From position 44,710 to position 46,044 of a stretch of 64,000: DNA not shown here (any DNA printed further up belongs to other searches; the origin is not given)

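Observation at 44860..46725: PfkB kinase fused in-frame to a divergent nucleoside-phosphorylase domain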

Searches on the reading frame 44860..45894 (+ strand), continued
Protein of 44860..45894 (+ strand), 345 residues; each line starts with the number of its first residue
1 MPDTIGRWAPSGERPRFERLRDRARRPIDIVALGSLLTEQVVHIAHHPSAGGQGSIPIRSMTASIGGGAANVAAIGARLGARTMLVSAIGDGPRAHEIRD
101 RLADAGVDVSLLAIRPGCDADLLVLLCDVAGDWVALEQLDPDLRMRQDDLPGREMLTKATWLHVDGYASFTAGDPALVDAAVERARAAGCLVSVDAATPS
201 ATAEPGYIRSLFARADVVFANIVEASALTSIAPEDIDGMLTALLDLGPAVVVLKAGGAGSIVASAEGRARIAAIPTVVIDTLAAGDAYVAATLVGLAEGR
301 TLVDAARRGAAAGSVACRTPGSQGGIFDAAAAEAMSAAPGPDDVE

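Call 38: search_protein_families(library=ncbifam, proteins=[L017:512-1480:+, L013:3013-3555:+, L010:5683-6261:+, L016:7731-8897:+, L016:8940-9923:+], max_evalue=0.00001)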
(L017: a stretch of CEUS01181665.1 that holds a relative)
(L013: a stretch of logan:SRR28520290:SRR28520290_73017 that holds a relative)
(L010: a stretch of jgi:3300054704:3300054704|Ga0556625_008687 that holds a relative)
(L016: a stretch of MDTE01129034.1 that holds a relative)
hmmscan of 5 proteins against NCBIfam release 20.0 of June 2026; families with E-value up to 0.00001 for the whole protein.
L017:512-1480:+ (322 aa): 8 families
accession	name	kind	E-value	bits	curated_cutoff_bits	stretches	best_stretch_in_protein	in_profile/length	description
TIGR00511.1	ribulose_e2b2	equivalog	6e-25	88.1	314.1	1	34-320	15-298/301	ribose 1,5-bisphosphate isomerase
TIGR00524.1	eIF-2B_rel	subfamily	1.6e-24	86.6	185.85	1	34-310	17-303/303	S-methyl-5-thioribose-1-phosphate isomerase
NF004700.0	PRK06036.1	equivalog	3.3e-18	65.8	528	1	48-312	60-332/339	S-methyl-5-thioribose-1-phosphate isomerase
NF006210.0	PRK08335.1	equivalog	7.3e-18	64.8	339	1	92-312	65-273/275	translation initiation factor IF-2B subunit alpha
NF004326.0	PRK05720.1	subfamily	1.7e-14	53.4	271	1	49-313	68-345/358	s-methyl-5-thioribose-1-phosphate isomerase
TIGR00512.1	salvage_mtnA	equivalog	2.7e-11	43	279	1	49-309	58-334/335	S-methyl-5-thioribose-1-phosphate isomerase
NF004436.0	PRK05772.1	equivalog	1.1e-08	34.7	521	1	155-311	193-352/363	S-methyl-5-thioribose-1-phosphate isomerase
NF004994.0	PRK06372.1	equivalog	2.7e-06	27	249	1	110-254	52-200/253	translation initiation factor IF-2B subunit delta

L013:3013-3555:+ (180 aa): 3 families
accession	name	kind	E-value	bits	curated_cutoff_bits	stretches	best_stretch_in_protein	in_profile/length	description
TIGR00725.1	TIGR00725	hypoth_equivalog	4.3e-45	153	106.9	1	4-159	3-154/159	TIGR00725 family protein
NF058542.1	CtkRMPhLog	equivalog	1.1e-10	41.7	300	1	13-119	12-120/177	cytokinin riboside 5'-monophosphate phosphoribohydrolase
TIGR00730.1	TIGR00730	subfamily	4.7e-10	39.5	96.35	1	14-113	13-114/178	TIGR00730 family Rossman fold protein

L010:5683-6261:+ (192 aa): 3 families
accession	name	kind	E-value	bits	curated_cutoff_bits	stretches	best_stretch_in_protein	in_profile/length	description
TIGR00725.1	TIGR00725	hypoth_equivalog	5.5e-44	149.4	106.9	1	16-175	3-158/159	TIGR00725 family protein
TIGR00730.1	TIGR00730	subfamily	1.9e-09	37.5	96.35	1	17-124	3-113/178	TIGR00730 family Rossman fold protein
NF058542.1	CtkRMPhLog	equivalog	1.4e-08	34.9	300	1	17-144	4-139/177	cytokinin riboside 5'-monophosphate phosphoribohydrolase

L016:7731-8897:+ (388 aa): 4 families
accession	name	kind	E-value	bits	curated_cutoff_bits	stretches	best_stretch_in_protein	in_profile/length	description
TIGR01135.1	glmS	equivalog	4.1e-31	108.2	418.05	1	4-350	255-593/607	glutamine--fructose-6-phosphate transaminase (isomerizing)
NF001484.0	PRK00331.1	subfamily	3.7e-30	104.9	381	1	6-350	258-587/601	isomerizing glutamine--fructose-6-phosphate transaminase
NF046059.1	NagB_SO3506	equivalog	1.4e-08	34.4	430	1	11-258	9-240/330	glucosamine-6-phosphate deaminase NagB-II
TIGR00274.1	TIGR00274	equivalog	9.1e-06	24.9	302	0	85-143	119-177/291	N-acetylmuramic acid 6-phosphate etherase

L016:8940-9923:+ (327 aa): 23 families
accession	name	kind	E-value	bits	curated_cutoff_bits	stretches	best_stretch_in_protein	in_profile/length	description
TIGR04382.1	myo_inos_iolC_N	equivalog_domain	8.3e-41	140.2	300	1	47-316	31-299/309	5-dehydro-2-deoxygluconokinase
TIGR02152.1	D_ribokin_bact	equivalog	3.3e-30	105.5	299.65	2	222-316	191-290/298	ribokinase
NF053626.1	RibKinHalex1628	equivalog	6.2e-30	104.7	330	1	37-326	25-292/293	ATP-dependent ribose-1-phosphate kinase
NF006957.1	PRK09434.1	equivalog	1.3e-28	100.4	450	1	15-289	3-263/302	fructokinase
NF008353.0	PRK11142.1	equivalog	4.1e-25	88.9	341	1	14-317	3-294/307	ribokinase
NF052444.1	DhDoxglucKinKdgK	equivalog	2.2e-23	83.1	400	1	48-312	23-295/303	2-dehydro-3-deoxygluconokinase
NF049991.1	TagKinase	equivalog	7.7e-23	80.8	420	1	60-316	51-305/321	tagatose kinase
NF040938.1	KDG_KDGal_kin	equivalog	6.8e-20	71.4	400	1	51-318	31-295/305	bifunctional 2-dehydro-3-deoxygluconokinase/2-dehydro-3-deoxygalactonokinase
NF041134.1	R1P_kin_Thcocales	equivalog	8.1e-19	68.1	500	1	19-315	6-271/291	ADP-dependent ribose-1-phosphate kinase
NF047869.1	myo_kin_aldol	exception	2.8e-18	65.6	600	1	16-313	9-318/586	bifunctional 5-dehydro-2-deoxygluconokinase/5-dehydro-2-deoxyphosphogluconate aldolase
NF007321.0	PRK09813.1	equivalog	4.4e-18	65.7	247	1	203-309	157-257/261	fructoselysine 6-kinase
NF041320.1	pfkB_Halo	equivalog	1.4e-16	60.8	400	1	221-313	191-283/302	1-phosphofructokinase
TIGR03168.1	1-PFK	subfamily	5.8e-16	58.3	216.4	1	229-315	205-292/305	hexose kinase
NF041332.1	KDG_KDGal_kin_Halo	equivalog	5.9e-16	58.8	440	1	47-325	30-310/320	bifunctional 2-dehydro-3-deoxygluconokinase/2-dehydro-3-deoxygalactonokinase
TIGR03828.1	pfkB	equivalog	3.7e-15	55.7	292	1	17-319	3-296/305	1-phosphofructokinase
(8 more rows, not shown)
